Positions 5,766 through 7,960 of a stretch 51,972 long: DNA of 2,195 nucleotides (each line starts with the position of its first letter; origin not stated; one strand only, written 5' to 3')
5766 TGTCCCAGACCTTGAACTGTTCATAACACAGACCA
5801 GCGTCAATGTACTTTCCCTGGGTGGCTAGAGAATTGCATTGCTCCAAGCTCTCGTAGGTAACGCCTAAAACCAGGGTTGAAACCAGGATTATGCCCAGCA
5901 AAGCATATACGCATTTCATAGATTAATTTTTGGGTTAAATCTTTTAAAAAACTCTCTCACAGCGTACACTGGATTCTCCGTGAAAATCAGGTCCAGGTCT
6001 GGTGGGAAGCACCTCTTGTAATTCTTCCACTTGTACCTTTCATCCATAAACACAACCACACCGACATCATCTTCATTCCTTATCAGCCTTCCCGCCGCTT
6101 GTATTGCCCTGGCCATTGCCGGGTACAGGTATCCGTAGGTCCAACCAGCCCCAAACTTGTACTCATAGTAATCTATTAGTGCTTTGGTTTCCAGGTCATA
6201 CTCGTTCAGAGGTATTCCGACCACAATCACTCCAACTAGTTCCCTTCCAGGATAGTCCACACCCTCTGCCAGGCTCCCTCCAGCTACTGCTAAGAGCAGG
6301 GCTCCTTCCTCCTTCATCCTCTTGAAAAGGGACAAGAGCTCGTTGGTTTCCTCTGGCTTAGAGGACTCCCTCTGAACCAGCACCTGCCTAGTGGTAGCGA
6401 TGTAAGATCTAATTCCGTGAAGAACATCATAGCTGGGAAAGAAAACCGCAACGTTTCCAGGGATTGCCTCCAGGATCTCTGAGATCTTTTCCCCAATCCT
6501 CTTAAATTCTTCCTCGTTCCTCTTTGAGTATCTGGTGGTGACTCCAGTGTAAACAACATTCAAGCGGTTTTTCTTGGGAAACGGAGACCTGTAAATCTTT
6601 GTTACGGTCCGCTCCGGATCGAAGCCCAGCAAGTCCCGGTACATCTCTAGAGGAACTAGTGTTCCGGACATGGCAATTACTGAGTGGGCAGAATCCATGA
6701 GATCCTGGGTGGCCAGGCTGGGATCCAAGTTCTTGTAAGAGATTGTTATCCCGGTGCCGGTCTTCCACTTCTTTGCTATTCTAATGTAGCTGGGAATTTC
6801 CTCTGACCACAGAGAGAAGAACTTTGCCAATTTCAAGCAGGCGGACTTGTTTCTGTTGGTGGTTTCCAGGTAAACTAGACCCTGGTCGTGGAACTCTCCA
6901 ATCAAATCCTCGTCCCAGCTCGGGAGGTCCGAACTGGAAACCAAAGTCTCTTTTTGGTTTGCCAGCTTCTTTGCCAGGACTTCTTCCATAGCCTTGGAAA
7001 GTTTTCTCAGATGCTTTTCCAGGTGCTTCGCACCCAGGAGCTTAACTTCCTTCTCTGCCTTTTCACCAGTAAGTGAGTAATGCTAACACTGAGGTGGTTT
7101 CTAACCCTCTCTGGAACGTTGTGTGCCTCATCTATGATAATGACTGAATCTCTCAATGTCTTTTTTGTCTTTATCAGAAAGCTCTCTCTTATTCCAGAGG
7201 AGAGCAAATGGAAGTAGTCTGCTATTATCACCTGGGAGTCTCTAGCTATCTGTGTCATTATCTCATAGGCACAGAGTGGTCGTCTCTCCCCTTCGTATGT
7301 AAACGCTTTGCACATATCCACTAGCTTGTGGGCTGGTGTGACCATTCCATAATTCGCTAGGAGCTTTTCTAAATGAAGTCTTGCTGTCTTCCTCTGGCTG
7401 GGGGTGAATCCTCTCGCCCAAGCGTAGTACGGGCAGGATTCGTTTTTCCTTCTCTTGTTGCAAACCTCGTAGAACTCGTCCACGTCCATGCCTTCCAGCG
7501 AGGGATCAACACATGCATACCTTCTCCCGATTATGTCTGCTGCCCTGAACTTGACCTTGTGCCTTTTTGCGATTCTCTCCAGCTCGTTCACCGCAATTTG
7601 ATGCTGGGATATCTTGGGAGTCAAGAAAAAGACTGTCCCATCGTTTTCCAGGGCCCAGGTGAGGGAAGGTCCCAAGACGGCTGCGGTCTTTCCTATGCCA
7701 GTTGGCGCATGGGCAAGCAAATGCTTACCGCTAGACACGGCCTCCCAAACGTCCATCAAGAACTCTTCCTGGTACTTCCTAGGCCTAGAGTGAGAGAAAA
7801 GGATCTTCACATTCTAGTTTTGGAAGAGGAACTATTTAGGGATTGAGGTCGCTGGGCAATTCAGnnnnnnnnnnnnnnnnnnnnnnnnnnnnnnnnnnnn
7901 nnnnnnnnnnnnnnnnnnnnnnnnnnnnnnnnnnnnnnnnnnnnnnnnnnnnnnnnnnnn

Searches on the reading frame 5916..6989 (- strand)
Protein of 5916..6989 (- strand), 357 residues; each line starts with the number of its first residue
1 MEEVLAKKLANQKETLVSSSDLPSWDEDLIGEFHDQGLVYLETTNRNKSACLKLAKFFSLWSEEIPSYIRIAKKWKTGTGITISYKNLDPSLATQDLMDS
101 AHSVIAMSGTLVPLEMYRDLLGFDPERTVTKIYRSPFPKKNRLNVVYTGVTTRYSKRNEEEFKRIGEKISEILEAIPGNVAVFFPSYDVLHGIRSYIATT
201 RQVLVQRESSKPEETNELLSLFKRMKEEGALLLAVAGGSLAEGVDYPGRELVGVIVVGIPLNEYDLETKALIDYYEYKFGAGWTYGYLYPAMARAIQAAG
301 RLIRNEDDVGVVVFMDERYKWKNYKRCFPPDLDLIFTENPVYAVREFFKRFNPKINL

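Call 32: search_protein_families(library=pfam, proteins=[window:5916-6989:-], max_evalue=0.00001)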
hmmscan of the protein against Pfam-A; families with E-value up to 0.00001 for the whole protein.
window:5916-6989:- (357 aa): 2 families
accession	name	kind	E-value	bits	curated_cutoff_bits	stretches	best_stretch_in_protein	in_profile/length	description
PF13307.12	Helicase_C_2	-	1.9e-42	145.6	25.3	1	169-329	1-164/170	Helicase C-terminal domain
PF06777.17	HBB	-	5.3e-13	49.5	30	1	51-155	91-189/190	Helical and beta-bridge domain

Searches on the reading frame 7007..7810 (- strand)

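Call 32: search_protein_families(library=pfam, proteins=[window:7007-7810:-], max_evalue=0.00001)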
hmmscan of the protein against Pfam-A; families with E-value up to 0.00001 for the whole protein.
window:7007-7810:- (267 aa): 3 families
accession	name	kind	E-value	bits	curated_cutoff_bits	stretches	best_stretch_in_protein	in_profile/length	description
PF06733.21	DEAD_2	-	2.8e-21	76.3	21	1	68-245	7-168/172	DEAD_2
PF00270.35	DEAD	-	6.5e-11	42.7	26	1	21-89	7-77/167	DEAD/DEAH box helicase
PF04851.21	ResIII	-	5.6e-10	39.8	22.5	1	9-85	3-81/164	Type III restriction enzyme, res subunit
